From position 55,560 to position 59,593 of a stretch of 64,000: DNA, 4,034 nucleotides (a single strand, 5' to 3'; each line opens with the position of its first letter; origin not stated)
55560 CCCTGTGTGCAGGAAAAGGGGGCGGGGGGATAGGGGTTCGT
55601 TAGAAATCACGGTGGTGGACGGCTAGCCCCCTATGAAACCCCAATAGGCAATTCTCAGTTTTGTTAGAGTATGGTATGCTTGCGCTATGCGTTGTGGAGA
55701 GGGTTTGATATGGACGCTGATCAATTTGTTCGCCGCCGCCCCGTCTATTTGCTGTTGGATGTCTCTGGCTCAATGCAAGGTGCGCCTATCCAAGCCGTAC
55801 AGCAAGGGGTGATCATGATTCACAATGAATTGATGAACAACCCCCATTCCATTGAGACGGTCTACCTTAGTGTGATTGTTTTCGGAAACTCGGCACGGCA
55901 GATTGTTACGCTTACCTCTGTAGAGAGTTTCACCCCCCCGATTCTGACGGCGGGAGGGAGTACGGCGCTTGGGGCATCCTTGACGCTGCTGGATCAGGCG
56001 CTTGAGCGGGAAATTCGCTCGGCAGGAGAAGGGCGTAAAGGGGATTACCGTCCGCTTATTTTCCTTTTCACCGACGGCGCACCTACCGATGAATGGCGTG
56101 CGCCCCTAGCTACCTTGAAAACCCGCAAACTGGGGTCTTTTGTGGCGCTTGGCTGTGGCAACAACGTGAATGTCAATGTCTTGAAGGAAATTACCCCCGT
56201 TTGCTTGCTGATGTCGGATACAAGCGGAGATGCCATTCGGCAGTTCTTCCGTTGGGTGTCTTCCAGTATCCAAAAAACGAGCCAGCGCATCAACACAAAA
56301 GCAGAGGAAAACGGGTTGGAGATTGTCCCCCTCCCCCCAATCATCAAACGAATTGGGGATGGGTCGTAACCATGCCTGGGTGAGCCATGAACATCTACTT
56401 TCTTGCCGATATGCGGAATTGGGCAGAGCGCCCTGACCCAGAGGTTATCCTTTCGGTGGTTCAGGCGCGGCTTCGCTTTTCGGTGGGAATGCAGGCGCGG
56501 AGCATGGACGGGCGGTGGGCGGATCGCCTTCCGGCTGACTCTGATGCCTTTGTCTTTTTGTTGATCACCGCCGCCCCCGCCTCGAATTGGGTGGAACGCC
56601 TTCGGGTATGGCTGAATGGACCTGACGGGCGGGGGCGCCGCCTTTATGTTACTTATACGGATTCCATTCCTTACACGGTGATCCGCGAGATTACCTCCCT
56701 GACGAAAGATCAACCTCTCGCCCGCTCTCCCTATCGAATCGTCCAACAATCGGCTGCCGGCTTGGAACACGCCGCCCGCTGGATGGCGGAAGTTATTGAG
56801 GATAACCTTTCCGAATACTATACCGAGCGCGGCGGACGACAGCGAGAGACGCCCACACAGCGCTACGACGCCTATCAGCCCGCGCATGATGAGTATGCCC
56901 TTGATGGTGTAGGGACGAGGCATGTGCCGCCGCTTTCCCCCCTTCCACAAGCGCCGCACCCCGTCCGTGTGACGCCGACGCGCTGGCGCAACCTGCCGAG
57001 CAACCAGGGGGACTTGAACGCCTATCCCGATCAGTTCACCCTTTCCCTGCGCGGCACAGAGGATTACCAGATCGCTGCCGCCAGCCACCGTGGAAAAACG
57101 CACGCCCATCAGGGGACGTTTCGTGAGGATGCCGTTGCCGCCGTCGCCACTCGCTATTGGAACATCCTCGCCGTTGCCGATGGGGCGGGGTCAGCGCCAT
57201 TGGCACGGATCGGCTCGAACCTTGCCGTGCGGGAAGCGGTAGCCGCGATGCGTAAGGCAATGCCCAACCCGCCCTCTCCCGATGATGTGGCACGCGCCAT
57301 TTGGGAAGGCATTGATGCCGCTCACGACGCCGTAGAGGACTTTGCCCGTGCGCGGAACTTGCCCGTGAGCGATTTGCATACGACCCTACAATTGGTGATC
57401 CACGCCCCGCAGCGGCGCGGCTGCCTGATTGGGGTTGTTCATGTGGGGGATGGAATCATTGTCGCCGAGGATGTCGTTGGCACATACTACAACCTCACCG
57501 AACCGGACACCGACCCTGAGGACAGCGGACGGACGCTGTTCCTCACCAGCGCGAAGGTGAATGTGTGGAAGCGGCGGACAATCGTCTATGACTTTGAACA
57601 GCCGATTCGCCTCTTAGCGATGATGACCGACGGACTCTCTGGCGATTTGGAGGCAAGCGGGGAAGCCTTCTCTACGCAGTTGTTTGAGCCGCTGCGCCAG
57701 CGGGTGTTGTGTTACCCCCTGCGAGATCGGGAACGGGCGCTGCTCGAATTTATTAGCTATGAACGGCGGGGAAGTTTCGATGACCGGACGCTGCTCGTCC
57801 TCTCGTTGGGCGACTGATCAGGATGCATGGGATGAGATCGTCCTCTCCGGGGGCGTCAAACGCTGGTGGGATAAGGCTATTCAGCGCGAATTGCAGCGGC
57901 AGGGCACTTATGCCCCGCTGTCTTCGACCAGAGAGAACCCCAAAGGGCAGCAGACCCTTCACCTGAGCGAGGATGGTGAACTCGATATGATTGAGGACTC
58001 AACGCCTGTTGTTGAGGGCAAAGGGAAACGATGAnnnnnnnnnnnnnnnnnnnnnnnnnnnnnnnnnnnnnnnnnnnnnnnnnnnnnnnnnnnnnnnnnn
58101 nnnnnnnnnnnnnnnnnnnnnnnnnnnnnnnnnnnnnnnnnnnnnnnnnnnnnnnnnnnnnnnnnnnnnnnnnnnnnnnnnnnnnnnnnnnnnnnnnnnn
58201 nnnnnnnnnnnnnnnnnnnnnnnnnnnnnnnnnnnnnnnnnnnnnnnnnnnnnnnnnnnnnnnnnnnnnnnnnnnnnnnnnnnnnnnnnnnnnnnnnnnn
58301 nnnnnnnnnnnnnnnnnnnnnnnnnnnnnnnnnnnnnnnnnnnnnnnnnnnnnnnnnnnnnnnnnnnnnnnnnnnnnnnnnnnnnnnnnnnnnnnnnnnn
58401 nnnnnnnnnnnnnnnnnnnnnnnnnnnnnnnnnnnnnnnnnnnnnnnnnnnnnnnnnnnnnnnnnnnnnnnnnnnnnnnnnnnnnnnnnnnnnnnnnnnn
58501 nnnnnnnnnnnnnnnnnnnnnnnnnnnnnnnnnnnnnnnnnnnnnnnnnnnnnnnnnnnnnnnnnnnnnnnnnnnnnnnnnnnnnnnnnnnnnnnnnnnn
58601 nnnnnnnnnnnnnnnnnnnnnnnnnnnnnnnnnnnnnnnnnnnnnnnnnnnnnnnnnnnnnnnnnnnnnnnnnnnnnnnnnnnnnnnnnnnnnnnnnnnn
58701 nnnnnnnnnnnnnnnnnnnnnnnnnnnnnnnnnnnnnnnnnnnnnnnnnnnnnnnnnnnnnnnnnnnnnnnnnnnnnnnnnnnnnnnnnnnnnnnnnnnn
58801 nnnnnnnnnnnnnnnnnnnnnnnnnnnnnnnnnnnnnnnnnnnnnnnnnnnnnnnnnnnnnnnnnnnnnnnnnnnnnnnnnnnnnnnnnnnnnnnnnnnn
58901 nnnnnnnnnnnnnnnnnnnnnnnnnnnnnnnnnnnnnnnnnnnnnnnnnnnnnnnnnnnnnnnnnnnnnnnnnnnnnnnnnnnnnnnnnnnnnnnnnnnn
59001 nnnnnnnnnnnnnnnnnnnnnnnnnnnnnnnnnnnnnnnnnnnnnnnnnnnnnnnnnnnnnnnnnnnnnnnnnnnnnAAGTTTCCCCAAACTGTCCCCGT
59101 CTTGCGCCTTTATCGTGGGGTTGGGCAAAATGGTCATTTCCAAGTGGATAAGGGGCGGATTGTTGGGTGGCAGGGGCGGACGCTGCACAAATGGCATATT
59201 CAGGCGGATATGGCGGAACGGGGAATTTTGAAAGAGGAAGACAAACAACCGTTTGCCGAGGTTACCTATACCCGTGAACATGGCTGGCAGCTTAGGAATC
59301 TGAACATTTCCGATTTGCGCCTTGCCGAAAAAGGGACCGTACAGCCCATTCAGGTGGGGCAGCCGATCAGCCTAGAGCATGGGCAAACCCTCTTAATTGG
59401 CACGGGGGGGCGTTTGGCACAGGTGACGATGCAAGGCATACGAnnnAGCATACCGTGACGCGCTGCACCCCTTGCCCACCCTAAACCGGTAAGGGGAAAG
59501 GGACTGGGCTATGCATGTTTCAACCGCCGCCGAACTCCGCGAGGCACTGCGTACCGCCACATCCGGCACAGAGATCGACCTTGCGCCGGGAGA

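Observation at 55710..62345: Four-gene vWA (TerY-like) - PP2C phosphatase - Ser/Thr kinase - FHA/Ig-repeat giant protein module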

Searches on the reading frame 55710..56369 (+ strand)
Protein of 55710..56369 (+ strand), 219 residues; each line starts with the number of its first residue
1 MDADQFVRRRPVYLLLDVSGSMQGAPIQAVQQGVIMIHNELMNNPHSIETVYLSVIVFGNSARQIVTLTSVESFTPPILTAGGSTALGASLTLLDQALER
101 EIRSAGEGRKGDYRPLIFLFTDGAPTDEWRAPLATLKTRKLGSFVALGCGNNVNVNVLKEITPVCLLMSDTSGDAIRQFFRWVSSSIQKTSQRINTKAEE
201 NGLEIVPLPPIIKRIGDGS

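Call 3: search_protein_families(library=pfam, proteins=[window:55710-56369:+], max_evalue=0.1)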
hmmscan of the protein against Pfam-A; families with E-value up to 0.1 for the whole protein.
window:55710-56369:+ (219 aa): 3 families
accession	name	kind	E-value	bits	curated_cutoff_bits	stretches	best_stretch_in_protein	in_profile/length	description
PF00092.34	VWA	-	1.1e-12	49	23.8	1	12-163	2-154/174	von Willebrand factor type A domain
PF13519.12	VWA_2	-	8.6e-09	36.4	27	1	12-123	1-106/107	von Willebrand factor type A domain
PF11775.14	CobT_C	-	0.024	14.7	21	0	8-37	11-40/220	Cobalamin biosynthesis protein CobT VWA domain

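Call 4: search_protein_families(library=ncbifam, proteins=[window:55710-56369:+], max_evalue=0.1)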
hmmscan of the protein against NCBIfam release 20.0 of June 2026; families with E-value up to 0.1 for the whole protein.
window:55710-56369:+ (219 aa): 2 families
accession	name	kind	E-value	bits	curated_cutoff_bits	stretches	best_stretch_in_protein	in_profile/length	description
TIGR03788.1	marine_srt_targ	equivalog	0.013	14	551.65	1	7-128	269-384/629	marine proteobacterial sortase target protein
NF003712.0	PRK05325.2-4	equivalog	0.049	12.2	421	1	12-124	267-366/446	hypothetical protein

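Call 5: search_protein_families(library=padloc, proteins=[window:55710-56369:+], max_evalue=0.1)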
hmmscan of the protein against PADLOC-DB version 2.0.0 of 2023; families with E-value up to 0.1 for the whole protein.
window:55710-56369:+ (219 aa): 0 families

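Call 115: search_dna_similar(query=window:55710-56369:+, collection=plasmids, mode=protein, max_rows=15)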
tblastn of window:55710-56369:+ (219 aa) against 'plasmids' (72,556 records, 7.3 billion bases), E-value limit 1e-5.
Records with a match: 2330; places in all: 6831; records where one place covers at least 80% of the query: 2299.
Best place of each record, by identity: <60% 2330.
By first word of the organism name: Klebsiella 998; Escherichia 441; Enterobacter 354; Salmonella 350; Citrobacter 65; Raoultella 20; Leclercia 14; Pseudomonas 9; Rhizobium 8; Serratia 7; and 37 more.
By predicted mobility (MOB-suite, as given by PLSDB): conjugative 1573; non-mobilizable 712; mobilizable 45.
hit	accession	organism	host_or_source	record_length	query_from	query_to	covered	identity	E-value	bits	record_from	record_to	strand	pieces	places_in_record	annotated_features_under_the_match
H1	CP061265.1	Escherichia coli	Sheep,cell culture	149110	7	210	93%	46.3%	6e-52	186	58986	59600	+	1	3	none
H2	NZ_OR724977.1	Escherichia coli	-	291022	7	204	90%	47.5%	9e-40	188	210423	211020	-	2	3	none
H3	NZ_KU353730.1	Escherichia coli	Homo sapiens,CVC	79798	7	204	90%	46.7%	1e-50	182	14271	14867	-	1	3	VWA domain-containing protein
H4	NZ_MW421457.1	Escherichia coli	-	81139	7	204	90%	46.7%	1e-50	182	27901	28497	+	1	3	VWA domain-containing protein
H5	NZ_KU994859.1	Escherichia coli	-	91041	7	204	90%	46.7%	1e-50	182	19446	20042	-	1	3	VWA domain-containing protein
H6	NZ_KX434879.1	Klebsiella pneumoniae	Homo sapiens,blood culture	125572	7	204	90%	46.7%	1e-50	182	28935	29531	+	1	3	VWA domain-containing protein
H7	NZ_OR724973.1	Escherichia coli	-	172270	7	204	90%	46.7%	1e-50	182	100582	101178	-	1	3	VWA domain-containing protein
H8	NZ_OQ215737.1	Klebsiella pneumoniae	-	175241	7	204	90%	46.7%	1e-50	182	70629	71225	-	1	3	VWA domain-containing protein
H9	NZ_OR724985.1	Escherichia coli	-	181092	7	204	90%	46.7%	1e-50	182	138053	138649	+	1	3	VWA domain-containing protein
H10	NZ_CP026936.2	Escherichia coli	Bos taurus,Cell Culture,Bovine adult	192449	7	204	90%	46.7%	1e-50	182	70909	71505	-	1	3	VWA domain-containing protein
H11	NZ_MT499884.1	Escherichia coli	-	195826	7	204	90%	46.7%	1e-50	182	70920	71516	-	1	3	VWA domain-containing protein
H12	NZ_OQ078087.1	Escherichia coli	-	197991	7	204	90%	46.7%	1e-50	182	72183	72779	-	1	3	VWA domain-containing protein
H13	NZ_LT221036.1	Yersinia pseudotuberculosis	-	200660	7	204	90%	46.7%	1e-50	182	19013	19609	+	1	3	VWA domain-containing protein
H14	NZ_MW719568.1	Escherichia coli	-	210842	7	204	90%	46.7%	1e-50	182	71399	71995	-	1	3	VWA domain-containing protein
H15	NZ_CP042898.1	Escherichia coli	food,raw milk cheese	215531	7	204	90%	46.7%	1e-50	182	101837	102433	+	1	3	VWA domain-containing protein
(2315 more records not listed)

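Call 117: get_annotated_region(hit=H3, flank=9000)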
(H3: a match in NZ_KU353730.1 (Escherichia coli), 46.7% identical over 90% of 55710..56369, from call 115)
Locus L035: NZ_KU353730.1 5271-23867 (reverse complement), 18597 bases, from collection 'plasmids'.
description: Escherichia coli plasmid pKH457-3-BE, complete sequence
organism: Escherichia coli (NCBI taxid 562)
taxonomy: Bacteria; Pseudomonadota; Gammaproteobacteria; Enterobacterales; Enterobacteriaceae; Escherichia; Escherichia coli
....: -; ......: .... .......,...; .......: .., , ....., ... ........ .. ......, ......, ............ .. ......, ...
typing (MOB-suite, as given by PLSDB): non-mobilizable; replicon rep_cluster_1088
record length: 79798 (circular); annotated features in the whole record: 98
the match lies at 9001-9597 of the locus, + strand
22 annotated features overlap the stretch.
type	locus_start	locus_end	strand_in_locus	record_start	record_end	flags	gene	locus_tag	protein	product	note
CDS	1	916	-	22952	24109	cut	-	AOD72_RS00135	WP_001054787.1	TerD family protein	-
CDS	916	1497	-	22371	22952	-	-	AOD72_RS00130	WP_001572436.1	TerD family protein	-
predicted_resistance_gene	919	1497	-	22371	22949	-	terZ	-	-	tellurium resistance-associated protein TerZ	predicted by amrfinderplus; class TELLURIUM; identity 98.96%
CDS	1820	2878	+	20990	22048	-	-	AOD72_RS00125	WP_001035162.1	ATP-grasp domain-containing protein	-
CDS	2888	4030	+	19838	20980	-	-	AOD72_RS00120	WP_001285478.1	phosphoribosyltransferase domain-containing protein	-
CDS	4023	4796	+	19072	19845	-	-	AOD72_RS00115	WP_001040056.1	hypothetical protein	-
CDS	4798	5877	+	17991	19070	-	-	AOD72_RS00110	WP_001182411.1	cysteine protease StiP domain-containing protein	-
CDS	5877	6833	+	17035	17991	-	-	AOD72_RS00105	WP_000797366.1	HpcH/HpaI aldolase/citrate lyase family protein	-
CDS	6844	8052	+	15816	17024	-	-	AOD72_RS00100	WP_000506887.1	DUF4236 domain-containing protein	-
predicted_resistance_gene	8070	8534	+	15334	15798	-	terW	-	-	tellurium resistance protein TerW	predicted by amrfinderplus; class TELLURIUM; identity 100.0%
CDS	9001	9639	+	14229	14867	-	-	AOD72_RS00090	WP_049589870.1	VWA domain-containing protein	-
CDS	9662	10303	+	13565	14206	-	-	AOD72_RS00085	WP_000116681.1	TerD family protein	GO:0006950 - response to stress [Evidence IEA]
CDS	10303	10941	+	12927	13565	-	-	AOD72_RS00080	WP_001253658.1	VWA domain-containing protein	-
CDS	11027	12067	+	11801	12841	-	-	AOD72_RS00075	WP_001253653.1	TerY-C metal binding domain-containing protein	-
CDS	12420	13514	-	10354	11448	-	-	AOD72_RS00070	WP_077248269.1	PAP2 family protein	-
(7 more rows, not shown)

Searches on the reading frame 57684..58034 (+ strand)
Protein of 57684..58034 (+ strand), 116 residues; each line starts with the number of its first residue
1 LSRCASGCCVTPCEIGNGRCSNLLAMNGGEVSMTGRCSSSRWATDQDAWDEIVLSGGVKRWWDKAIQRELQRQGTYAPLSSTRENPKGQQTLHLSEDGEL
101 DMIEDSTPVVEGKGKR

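Call 18: search_protein_families(library=pfam, proteins=[window:57684-58034:+], max_evalue=1)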
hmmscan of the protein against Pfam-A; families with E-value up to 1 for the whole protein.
window:57684-58034:+ (116 aa): 0 families

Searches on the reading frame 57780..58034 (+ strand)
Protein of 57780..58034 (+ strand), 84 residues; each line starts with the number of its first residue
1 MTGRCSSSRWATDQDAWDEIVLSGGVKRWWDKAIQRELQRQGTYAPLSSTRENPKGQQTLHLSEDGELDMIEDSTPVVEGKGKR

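Call 106: list_cluster_members(proteins=[window:57780-58034:+, window:57684-58034:+, window:55710-56369:+, window:56387-57817:+])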
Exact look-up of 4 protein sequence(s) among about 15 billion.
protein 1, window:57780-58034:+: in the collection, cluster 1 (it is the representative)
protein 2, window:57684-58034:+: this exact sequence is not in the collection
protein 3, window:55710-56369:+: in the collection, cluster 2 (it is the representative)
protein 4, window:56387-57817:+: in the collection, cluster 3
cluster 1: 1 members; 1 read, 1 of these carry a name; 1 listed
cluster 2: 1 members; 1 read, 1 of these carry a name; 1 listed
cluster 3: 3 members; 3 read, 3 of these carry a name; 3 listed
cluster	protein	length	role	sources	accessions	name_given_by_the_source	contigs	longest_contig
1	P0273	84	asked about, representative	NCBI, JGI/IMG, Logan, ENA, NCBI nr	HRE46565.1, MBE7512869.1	MAG TPA: hypothetical protein PLD47_02475 [Aggregatilineales bacterium] | hypothetical protein [Anaerolineales bacterium]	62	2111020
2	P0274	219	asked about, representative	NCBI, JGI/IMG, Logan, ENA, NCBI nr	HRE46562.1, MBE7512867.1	MAG TPA: VWA domain-containing protein [Aggregatilineales bacterium] | VWA domain-containing protein [Anaerolineales bacterium]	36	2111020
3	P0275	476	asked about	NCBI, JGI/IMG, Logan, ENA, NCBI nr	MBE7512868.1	MAG: protein phosphatase 2C domain-containing protein [Anaerolineales bacterium] | protein phosphatase 2C domain-containing protein [Anaerolineales bacterium]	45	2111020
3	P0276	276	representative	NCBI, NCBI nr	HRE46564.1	MAG TPA: PP2C family serine/threonine-protein phosphatase, partial [Aggregatilineales ... | PP2C family serine/threonine-protein phosphatase [Aggregatilineales bacterium]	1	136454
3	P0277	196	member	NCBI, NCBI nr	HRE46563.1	MAG TPA: hypothetical protein PLD47_02465, partial [Aggregatilineales bacterium] | hypothetical protein [Aggregatilineales bacterium]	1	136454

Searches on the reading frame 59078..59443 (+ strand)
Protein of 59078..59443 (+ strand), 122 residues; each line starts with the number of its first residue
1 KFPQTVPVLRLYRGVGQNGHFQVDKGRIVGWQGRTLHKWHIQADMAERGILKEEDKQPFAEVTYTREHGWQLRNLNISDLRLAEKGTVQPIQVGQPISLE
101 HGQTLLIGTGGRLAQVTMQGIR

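Call 41: search_protein_families(library=pfam, alignment_id=A3, max_evalue=10)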
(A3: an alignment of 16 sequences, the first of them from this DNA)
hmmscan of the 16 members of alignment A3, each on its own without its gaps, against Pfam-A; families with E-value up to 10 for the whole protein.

A. member 1, seq(122 aa): 0 families

B. families by the number of members that match (of 16 scanned): 6 families
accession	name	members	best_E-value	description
PF12913.13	SH3_6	1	0.045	SH3 domain (SH3b1 type)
PF10888.13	DUF2742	1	0.075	Protein of unknown function (DUF2742)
PF13532.12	2OG-FeII_Oxy_2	1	0.26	2OG-Fe(II) oxygenase superfamily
PF08117.16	Toxin_30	1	0.26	Ptu family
PF15536.11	Ntox3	1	0.28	Bacterial toxin 3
PF11225.14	DUF3024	1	0.33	Domain of unknown function (DUF3024)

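Call 42: search_solved_structures(query=A3, max_evalue=10, show_alignments=2)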
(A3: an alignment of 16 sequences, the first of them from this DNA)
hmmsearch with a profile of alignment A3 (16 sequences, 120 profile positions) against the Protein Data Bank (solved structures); distinct sequences matched with E-value up to 10: 6.
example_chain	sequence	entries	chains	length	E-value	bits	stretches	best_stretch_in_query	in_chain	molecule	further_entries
8vbs_C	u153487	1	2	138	0.66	13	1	26-88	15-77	Cysteine desulfuration protein SufE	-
7y4a_B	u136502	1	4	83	0.75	12.9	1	51-108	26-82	Engulfment and cell motility protein 1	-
6jpp_A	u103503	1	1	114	0.89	12.6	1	51-109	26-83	Engulfment and cell motility protein 1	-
6uka_B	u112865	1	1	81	0.97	12.5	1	49-105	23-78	Engulfment and cell motility protein 2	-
4bfc_A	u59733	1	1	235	1.2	12.2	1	37-88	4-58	3-DEOXY-D-MANNO-OCTULOSONIC-ACID TRANSFERASE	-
8hcy_C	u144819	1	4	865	9.4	9.3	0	82-111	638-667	Dot/Icm secretion system substrate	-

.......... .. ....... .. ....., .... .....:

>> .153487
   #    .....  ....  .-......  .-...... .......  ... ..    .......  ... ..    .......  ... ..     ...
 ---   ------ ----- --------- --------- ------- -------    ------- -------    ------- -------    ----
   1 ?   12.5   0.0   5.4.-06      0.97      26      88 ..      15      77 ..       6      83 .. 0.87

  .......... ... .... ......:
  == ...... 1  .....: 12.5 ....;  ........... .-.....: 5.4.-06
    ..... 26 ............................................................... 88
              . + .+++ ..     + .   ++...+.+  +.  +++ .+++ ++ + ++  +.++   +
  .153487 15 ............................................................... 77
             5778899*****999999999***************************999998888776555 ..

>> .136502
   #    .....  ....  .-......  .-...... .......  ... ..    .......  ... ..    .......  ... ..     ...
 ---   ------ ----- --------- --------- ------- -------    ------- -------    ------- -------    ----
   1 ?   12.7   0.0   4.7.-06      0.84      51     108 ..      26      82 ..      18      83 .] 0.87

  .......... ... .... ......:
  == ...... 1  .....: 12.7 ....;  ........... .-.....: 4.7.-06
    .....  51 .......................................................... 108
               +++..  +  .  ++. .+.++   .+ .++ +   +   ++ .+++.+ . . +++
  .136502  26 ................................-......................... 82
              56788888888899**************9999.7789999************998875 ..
